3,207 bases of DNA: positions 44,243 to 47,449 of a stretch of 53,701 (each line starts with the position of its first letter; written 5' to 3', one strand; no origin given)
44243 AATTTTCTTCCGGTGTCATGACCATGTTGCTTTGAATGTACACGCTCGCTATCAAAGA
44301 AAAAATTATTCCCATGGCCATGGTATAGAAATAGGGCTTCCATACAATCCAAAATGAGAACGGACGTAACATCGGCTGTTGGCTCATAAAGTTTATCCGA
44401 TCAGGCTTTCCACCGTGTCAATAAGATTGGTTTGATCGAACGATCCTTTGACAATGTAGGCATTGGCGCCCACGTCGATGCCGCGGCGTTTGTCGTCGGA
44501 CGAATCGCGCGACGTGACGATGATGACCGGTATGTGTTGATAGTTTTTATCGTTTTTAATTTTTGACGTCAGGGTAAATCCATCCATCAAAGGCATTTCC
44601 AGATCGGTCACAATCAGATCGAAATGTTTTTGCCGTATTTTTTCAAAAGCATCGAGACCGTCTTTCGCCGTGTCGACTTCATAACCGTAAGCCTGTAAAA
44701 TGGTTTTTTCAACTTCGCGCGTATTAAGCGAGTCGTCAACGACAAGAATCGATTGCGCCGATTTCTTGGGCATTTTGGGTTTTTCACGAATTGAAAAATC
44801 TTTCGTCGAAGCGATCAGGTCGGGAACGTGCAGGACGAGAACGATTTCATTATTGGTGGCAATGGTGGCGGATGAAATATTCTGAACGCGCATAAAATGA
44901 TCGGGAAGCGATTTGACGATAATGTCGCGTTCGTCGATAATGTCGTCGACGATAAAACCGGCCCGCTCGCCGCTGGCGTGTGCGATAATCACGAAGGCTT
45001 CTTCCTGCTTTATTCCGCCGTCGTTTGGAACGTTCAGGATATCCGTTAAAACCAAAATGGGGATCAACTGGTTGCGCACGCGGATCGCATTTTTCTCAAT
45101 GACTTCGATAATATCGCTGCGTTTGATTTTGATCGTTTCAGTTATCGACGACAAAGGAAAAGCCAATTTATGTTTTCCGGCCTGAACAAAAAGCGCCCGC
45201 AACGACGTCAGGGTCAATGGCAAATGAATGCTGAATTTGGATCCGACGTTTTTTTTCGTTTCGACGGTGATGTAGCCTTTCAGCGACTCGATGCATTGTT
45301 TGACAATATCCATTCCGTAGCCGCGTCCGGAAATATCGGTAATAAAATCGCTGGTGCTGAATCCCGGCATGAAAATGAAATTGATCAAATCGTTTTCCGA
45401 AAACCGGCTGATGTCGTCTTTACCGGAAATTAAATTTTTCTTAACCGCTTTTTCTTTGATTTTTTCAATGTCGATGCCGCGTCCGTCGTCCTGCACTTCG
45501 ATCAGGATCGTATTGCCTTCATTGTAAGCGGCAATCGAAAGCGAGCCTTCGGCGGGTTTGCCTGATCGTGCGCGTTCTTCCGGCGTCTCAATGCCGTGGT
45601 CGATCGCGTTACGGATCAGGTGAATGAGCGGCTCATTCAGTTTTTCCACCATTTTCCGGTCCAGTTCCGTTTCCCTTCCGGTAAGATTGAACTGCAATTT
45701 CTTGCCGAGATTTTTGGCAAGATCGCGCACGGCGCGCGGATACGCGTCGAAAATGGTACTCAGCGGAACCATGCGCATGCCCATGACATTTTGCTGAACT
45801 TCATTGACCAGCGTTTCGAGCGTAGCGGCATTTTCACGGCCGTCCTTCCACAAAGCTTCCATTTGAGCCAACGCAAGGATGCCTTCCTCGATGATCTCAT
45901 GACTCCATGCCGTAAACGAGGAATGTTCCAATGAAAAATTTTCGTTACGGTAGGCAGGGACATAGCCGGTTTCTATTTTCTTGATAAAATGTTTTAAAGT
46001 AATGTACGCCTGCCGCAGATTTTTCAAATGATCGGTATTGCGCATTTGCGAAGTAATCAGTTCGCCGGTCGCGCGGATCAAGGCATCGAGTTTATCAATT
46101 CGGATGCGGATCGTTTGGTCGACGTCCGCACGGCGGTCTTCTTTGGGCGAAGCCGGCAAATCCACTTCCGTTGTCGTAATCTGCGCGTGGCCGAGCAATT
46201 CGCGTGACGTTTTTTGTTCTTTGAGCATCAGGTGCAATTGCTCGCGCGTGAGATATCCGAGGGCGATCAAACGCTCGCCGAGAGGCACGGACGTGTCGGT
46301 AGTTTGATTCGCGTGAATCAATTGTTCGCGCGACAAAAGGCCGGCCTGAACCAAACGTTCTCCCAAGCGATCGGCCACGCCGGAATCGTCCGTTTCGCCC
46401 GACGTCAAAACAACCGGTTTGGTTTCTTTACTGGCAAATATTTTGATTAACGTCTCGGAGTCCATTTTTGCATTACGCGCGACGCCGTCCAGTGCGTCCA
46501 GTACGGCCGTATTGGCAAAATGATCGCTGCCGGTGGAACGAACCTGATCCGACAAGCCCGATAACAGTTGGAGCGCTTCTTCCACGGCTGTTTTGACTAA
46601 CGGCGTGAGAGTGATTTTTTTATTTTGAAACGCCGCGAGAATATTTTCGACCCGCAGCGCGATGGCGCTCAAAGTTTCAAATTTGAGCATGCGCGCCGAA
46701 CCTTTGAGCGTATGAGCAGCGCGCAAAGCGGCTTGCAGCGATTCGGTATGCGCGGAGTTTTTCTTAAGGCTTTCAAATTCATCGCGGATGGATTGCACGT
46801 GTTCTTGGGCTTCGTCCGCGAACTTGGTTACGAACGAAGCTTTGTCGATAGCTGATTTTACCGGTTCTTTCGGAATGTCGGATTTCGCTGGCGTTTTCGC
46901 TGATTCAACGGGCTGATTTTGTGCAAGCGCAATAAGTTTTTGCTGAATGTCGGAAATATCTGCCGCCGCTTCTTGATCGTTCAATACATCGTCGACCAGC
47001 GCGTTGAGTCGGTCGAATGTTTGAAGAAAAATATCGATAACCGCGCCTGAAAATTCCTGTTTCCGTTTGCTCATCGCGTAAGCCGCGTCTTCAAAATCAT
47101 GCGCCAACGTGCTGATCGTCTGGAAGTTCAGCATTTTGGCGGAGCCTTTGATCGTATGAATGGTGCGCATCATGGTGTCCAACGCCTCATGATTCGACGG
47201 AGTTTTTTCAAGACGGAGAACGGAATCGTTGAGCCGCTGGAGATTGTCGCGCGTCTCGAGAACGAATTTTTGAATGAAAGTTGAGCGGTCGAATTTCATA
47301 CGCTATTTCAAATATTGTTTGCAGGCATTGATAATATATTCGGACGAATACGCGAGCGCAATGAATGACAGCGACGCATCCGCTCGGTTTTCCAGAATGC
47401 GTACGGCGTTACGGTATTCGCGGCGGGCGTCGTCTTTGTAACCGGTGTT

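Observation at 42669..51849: PTS general proteins and a minimal CheW-less chemosensory module form one tightly packed gene run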

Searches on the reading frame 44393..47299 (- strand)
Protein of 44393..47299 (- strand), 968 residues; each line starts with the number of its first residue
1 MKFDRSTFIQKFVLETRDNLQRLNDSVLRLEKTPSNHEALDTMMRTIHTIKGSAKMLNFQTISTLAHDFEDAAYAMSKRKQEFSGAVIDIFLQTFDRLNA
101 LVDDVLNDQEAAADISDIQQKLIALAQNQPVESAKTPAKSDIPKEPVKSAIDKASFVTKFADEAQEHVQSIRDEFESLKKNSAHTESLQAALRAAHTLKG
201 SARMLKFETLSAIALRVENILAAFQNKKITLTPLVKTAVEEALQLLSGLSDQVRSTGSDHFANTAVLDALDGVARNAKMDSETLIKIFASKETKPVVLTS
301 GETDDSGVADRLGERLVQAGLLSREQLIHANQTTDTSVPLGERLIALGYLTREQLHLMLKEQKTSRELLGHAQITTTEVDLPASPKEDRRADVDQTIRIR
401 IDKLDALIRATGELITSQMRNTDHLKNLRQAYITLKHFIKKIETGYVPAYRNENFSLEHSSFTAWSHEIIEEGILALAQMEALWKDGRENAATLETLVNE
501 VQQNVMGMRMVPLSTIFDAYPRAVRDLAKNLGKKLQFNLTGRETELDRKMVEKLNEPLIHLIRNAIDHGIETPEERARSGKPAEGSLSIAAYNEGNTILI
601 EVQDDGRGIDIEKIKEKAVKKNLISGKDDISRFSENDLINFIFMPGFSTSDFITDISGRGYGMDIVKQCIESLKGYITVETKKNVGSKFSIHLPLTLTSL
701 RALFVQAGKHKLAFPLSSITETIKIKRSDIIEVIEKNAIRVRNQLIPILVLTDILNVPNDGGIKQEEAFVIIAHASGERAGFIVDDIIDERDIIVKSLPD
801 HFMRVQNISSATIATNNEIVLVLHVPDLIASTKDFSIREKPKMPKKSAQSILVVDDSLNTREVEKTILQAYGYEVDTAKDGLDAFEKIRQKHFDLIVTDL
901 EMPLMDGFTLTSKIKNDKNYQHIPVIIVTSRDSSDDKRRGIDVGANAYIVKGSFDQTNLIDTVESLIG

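Call 3: search_protein_families(library=pfam, proteins=[window:44393-47299:-])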
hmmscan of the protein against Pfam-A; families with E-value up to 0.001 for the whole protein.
window:44393-47299:- (968 aa): 5 families
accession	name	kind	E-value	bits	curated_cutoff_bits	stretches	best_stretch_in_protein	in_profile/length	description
PF01627.28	Hpt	-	1.1e-26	93.4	24.6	2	156-246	2-81/84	Hpt domain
PF00072.30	Response_reg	-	1.4e-26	93.2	30.2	1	851-963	1-110/111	Response regulator receiver domain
PF01584.24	CheW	-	1.1e-18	67.7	23.5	1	702-831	2-136/138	CheW-like domain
PF02518.31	HATPase_c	-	3.3e-17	63.4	26.4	1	557-696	5-110/111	Histidine kinase-, DNA gyrase B-, and HSP90-like ATPase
PF02895.20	H-kinase_dim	-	0.00011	23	23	1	395-507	2-67/68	Signal transducing histidine kinase, homodimeric domain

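Call 20: find_related_loci(query=window:44393-47299:-, collection=genome_contigs, flank=10000)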
Query window:44393-47299:- (968 aa) in genome_contigs; peptide patterns used: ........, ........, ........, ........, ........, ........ (x = any residue, [..] = any of these).
99 stretches matched a pattern; 8 encode a relative of the query (tblastn E <= 1e-3); 8 distinct loci.
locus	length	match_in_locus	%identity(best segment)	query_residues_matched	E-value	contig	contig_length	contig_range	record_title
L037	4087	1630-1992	31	846-967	2e-14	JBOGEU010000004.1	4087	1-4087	MAG: Acidimicrobiia bacterium isolate M3-S_maxbin2.bin.379 k127_3906283, whole genome shotgun sequence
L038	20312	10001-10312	30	848-951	1e-13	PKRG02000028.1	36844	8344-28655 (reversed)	MAG: Acidimicrobiia bacterium isolate ZC4RG17 NODE_740_length_36844_cov_33.229335, whole genome shotgun sequence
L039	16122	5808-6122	36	845-951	6e-13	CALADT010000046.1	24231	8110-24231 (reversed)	MAG TPA_asm: uncultured Mucispirillum sp. isolate ERR318705_bin.85_CONCOCT_v1.1_MAG genome assembly, contig: ERZ1764587.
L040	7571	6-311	31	865-967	7e-13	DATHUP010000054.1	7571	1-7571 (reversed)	MAG TPA_asm: Acidimicrobiia bacterium isolate SMAG_U16110 k141_1298010, whole genome shotgun sequence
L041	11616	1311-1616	33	850-951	3e-12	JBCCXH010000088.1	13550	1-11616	MAG: Bacteroidota bacterium isolate P01_F01_bin.120 k141_2550892_length_13550_cov_9.0000, whole genome shotgun sequence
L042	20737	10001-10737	26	560-967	8e-10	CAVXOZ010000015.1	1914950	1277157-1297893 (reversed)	MAG: uncultured delta proteobacterium isolate MFD00731.bin.2.198 genome assembly, contig: contig_5472, whole genome shot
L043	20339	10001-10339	27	849-952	2e-8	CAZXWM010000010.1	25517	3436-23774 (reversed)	MAG TPA_asm: uncultured Phormidium sp. isolate SRP141376_co5_61 genome assembly, contig: NODE_4560_length_25517_cov_5.18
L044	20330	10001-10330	26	837-951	4e-6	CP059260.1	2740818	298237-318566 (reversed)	MAG: Brevundimonas sp. isolate SSC2 chromosome, complete genome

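Call 31: search_protein_families(library=pfam, proteins=[window:44393-47299:-], max_evalue=1)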
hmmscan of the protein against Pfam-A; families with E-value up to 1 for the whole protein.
window:44393-47299:- (968 aa): 9 families
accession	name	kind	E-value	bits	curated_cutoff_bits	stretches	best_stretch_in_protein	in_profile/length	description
PF01627.28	Hpt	-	1.1e-26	93.4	24.6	2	156-246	2-81/84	Hpt domain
PF00072.30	Response_reg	-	1.4e-26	93.2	30.2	1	851-963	1-110/111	Response regulator receiver domain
PF01584.24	CheW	-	1.1e-18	67.7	23.5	1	702-831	2-136/138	CheW-like domain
PF02518.31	HATPase_c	-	3.3e-17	63.4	26.4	1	557-696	5-110/111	Histidine kinase-, DNA gyrase B-, and HSP90-like ATPase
PF02895.20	H-kinase_dim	-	0.00011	23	23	1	395-507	2-67/68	Signal transducing histidine kinase, homodimeric domain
PF23198.2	PDE8A_N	-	0.0078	16.6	29.6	1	869-937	31-100/147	PDE8A-like, N-terminal domain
PF17681.6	GCP_N_terminal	-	0.015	15.3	29.4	1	424-521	45-132/297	Gamma tubulin complex component N-terminal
PF03357.26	Snf7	-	0.39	10.8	27.3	1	17-108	61-152/171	Snf7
PF15934.10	Yuri_gagarin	-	1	9.7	28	0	73-122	22-71/234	Yuri gagarin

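Call 60: find_homologous_proteins(query=window:44393-47299:-, region=1-968, max_evalue=1e-50)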
Query window:44393-47299:-, residues 1-968 (968 aa): 3868 proteins with E <= 1e-50 among 8000 candidates; the best 120 are listed.
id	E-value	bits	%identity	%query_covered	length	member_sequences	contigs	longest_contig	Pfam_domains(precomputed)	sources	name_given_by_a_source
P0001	0.0e+0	2093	100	100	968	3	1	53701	PF01584.25,PF02518.32,PF00072.31,PF01627.29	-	-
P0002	0.0e+0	1148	56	100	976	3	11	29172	PF02895.21,PF01584.25,PF02518.32,PF00072.31,PF01627.29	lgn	-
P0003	0.0e+0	1141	56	100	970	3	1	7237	PF01584.25,PF02518.32,PF00072.31,PF01627.29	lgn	-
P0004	0.0e+0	1140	57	100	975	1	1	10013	PF02895.21,PF01584.25,PF02518.32,PF00072.31,PF01627.29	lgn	-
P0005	0.0e+0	1125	56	100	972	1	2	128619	PF01584.25,PF02518.32,PF00072.31,PF01627.29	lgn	-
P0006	0.0e+0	1080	55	100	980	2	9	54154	PF01584.25,PF02518.32,PF00072.31,PF01627.29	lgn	-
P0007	0.0e+0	1060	53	100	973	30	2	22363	PF01584.25,PF02518.32,PF00072.31,PF01627.29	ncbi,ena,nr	ncbi:MAG TPA: hybrid sensor histidine kinase/response regulator [bacterium]|nr:hybrid sensor histidi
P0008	0.0e+0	1052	53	100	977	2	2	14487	PF02895.21,PF01584.25,PF02518.32,PF00072.31,PF01627.29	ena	-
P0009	0.0e+0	1043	53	100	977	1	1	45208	PF01584.25,PF02518.32,PF00072.31,PF01627.29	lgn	-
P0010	0.0e+0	1032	52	100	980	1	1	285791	PF02895.21,PF01584.25,PF02518.32,PF00072.31,PF01627.29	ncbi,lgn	-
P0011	0.0e+0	1032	53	100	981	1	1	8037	PF02895.21,PF01584.25,PF02518.32,PF00072.31,PF01627.29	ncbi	-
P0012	0.0e+0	1019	51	100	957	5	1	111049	PF01584.25,PF02518.32,PF00072.31,PF01627.29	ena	-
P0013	5.2e-278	943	52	100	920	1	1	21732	PF01584.25,PF02518.32,PF00072.31,PF01627.29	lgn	-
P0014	3.5e-274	930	50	100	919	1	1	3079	PF01584.25,PF02518.32,PF00072.31,PF01627.29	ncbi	-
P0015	9.7e-274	929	50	100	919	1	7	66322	PF01584.25,PF02518.32,PF00072.31,PF01627.29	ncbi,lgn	-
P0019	7.5e-213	727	38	100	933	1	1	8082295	PF01584.25,PF27543.1,PF02518.32,PF00072.31,PF01627.29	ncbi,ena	-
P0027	1.8e-191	657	37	100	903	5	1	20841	PF01584.25,PF02518.32,PF00072.31,PF01627.29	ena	-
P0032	2.4e-183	630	35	100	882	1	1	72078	PF02895.21,PF01584.25,PF02518.32,PF00072.31,PF01627.29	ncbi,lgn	-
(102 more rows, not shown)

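Call 61: find_encoding_contigs(protein=P0019, flank=9000, max_places=1)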
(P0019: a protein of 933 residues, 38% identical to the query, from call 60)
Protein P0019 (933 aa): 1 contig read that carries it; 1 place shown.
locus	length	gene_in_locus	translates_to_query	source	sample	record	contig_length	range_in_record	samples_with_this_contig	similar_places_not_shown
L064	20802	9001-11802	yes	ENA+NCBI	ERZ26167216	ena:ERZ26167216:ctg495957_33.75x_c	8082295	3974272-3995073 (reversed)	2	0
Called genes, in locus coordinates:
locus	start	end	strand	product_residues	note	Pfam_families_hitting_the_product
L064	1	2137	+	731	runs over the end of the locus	PF17152:CHASE8, PF00672:HAMP, PF00512:HisKA, PF02518:HATPase_c, PF00072:Response_reg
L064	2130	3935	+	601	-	PF00072:Response_reg, PF23198:PDE8A_N (faint), PF00512:HisKA, PF02518:HATPase_c, PF00072:Response_reg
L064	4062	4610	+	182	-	-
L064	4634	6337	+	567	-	PF00672:HAMP, PF00015:MCPsignal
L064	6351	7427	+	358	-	PF00072:Response_reg, PF01339:CheB_methylest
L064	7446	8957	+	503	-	PF01739:CheR, PF13428:TPR_14 (faint), PF07719:TPR_2 (faint), PF00515:TPR_1 (faint), PF25063:ARM_TT21_C (weak), PF13432:TPR_16, PF14559:TPR_19, PF13414:TPR_11 (weak), +6 more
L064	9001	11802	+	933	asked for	PF01627:Hpt, PF27543:FimL_C (faint), PF01627:Hpt, PF02518:HATPase_c, PF01584:CheW, PF00072:Response_reg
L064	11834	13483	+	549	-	PF00072:Response_reg, PF00211:Guanylate_cyc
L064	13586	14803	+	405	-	PF14690:Zn_ribbon_ISL3, PF13542:HTH_Tnp_ISL3, PF01610:DDE_Tnp_ISL3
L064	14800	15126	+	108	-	-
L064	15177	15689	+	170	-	PF01584:CheW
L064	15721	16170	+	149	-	PF01584:CheW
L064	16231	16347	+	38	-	-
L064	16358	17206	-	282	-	PF13276:HTH_21, PF00665:rve, PF13683:rve_3, PF13333:rve_2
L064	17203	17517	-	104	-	PF01527:HTH_Tnp_1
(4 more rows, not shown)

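Call 62: find_encoding_contigs(protein=P0027, flank=9000, max_places=1)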
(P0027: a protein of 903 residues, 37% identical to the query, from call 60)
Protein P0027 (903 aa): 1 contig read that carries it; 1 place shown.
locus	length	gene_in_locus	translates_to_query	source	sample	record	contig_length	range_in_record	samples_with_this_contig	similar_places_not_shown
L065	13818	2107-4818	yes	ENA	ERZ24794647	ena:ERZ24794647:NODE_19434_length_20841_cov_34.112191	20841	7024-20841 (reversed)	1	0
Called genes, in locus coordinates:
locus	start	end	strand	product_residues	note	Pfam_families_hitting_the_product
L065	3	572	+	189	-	?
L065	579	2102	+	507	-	PF01739:CheR, PF25058:ARM_TT21 (faint), PF14559:TPR_19 (faint)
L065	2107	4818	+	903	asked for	PF01627:Hpt, PF02518:HATPase_c, PF01584:CheW, PF00072:Response_reg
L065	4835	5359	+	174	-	PF01584:CheW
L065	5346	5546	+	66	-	-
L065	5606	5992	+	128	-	PF00072:Response_reg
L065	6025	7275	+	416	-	-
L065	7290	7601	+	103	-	PF02697:VAPB_antitox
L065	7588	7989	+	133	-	PF01850:PIN (weak)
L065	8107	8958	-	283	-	-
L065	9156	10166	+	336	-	PF01408:GFO_IDH_MocA, PF22725:GFO_IDH_MocA_C3, PF02894:GFO_IDH_MocA_C (weak)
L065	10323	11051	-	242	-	-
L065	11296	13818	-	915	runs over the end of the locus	PF19501:PcRGLX_1st (weak)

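Call 63: find_encoding_contigs(protein=P0032, flank=9000, max_places=1)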
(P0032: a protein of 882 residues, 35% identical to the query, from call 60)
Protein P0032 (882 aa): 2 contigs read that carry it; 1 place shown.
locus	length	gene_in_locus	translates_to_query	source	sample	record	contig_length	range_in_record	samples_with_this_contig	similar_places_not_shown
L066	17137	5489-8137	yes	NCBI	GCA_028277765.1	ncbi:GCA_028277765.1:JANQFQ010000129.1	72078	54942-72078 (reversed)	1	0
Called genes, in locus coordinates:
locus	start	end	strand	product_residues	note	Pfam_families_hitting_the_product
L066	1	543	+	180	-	?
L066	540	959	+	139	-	PF01584:CheW (weak)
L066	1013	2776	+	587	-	PF00672:HAMP, PF00015:MCPsignal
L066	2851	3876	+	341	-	PF00072:Response_reg, PF01339:CheB_methylest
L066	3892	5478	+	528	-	PF01739:CheR, PF14559:TPR_19 (faint), PF12895:ANAPC3 (faint), PF00515:TPR_1 (faint), PF07719:TPR_2 (faint), PF13424:TPR_12 (faint), PF13181:TPR_8 (faint), PF13432:TPR_16 (faint)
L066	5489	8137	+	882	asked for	PF01627:Hpt, PF02895:H-kinase_dim (faint), PF02518:HATPase_c, PF01584:CheW, PF00072:Response_reg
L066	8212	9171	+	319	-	PF00072:Response_reg, PF00990:GGDEF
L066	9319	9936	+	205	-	PF00440:TetR_N, PF08359:TetR_C_4, PF17932:TetR_C_24 (weak)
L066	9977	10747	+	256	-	PF00378:ECH_1, PF16113:ECH_2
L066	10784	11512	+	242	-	PF00378:ECH_1, PF16113:ECH_2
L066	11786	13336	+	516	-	PF00501:AMP-binding, PF13193:AMP-binding_C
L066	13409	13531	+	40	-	PF06397:Desulfoferrod_N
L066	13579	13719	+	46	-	-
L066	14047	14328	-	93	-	-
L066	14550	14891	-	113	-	-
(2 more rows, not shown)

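Call 68: find_encoding_contigs(protein=P0005, flank=8000, max_places=1)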
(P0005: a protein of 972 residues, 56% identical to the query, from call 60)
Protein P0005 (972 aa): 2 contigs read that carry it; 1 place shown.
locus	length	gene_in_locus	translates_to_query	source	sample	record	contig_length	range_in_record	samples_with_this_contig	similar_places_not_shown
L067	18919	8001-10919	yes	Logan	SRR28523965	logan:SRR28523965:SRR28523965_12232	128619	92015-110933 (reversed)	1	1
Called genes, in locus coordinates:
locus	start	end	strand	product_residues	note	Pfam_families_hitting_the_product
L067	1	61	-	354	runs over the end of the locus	PF01758:SBF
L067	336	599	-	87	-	PF13192:Thioredoxin_3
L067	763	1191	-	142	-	PF01451:LMWPc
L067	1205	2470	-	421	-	PF03773:ArsP_1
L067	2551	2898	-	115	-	PF01022:HTH_5, PF12840:HTH_20 (weak)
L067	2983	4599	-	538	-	PF02386:TrkH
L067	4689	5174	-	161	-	PF05991:NYN_YacP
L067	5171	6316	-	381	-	PF00266:Aminotran_5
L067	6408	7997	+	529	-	PF03705:CheR_N (weak), PF08242:Methyltransf_12 (faint), PF01739:CheR, PF07719:TPR_2 (faint)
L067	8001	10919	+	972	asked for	PF01627:Hpt, PF02518:HATPase_c, PF01584:CheW, PF00072:Response_reg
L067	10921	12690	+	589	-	PF00015:MCPsignal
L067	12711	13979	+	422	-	PF13393:tRNA-synt_His, PF00587:tRNA-synt_2b, PF03129:HGTP_anticodon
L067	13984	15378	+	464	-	PF18073:Zn_ribbon_LapB, PF13481:AAA_25, PF06745:ATPase, PF23442:DUF7125 (weak), PF13401:AAA_22 (weak), PF13479:AAA_24 (weak), PF13541:ChlI, PF05362:Lon_C, +4 more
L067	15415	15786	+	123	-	-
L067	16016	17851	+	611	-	PF11901:DM9, PF12248:Methyltransf_FA, PF00754:F5_F8_type_C, PF22633:F5_F8_type_C_2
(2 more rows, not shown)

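Call 69: find_encoding_contigs(protein=P0012, flank=8000, max_places=1)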
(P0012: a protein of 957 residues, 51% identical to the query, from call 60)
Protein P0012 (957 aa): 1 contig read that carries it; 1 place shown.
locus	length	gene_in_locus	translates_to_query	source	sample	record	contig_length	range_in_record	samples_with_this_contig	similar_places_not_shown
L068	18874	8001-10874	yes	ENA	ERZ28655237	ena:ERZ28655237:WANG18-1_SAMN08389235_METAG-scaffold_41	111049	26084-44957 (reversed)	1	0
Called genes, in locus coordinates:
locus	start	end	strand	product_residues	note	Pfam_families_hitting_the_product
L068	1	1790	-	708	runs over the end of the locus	PF03717:PBP_dimer, PF00905:Transpeptidase, PF03793:PASTA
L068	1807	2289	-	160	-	-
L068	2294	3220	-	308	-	PF01795:Methyltransf_5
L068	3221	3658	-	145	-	PF02381:MraZ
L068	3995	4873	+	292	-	PF00348:polyprenyl_synt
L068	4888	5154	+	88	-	PF00381:PTS-HPr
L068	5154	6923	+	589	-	PF05524:PEP-utilisers_N, PF00391:PEP-utilizers, PF02896:PEP-utilizers_C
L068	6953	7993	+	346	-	PF00072:Response_reg, PF01339:CheB_methylest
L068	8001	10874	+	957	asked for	PF01627:Hpt, PF02518:HATPase_c, PF01584:CheW, PF00072:Response_reg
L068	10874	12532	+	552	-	PF00015:MCPsignal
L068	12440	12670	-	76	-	-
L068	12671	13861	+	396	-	PF13393:tRNA-synt_His, PF00587:tRNA-synt_2b, PF03129:HGTP_anticodon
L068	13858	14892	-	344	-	-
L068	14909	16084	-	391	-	PF06537:DHOR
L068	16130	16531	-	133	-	PF08378:NERD (weak), PF02021:UPF0102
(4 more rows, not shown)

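Call 70: find_encoding_contigs(protein=P0006, flank=8000, max_places=1)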
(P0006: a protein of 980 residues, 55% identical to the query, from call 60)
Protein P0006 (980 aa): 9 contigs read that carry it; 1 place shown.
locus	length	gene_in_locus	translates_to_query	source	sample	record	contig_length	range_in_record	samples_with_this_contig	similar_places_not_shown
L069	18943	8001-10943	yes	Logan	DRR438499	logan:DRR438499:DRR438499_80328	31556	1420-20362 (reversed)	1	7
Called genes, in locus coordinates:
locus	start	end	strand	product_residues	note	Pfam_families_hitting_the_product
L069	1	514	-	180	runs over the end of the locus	-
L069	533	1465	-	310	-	PF01795:Methyltransf_5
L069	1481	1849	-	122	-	PF02381:MraZ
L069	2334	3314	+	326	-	PF00348:polyprenyl_synt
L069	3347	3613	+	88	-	PF00381:PTS-HPr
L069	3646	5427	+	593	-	PF05524:PEP-utilisers_N, PF00391:PEP-utilizers, PF02896:PEP-utilizers_C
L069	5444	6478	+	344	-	PF00072:Response_reg, PF01339:CheB_methylest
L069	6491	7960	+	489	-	PF01739:CheR, PF13432:TPR_16 (faint), PF07719:TPR_2 (faint), PF13414:TPR_11 (faint)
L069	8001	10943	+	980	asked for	PF01627:Hpt, PF02518:HATPase_c, PF01584:CheW, PF00072:Response_reg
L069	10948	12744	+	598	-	PF00015:MCPsignal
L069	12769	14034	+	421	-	PF13393:tRNA-synt_His, PF00587:tRNA-synt_2b, PF03129:HGTP_anticodon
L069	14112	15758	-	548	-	PF00149:Metallophos, PF02872:5_nucleotid_C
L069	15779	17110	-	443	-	-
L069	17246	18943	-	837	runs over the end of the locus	PF12836:HHH_3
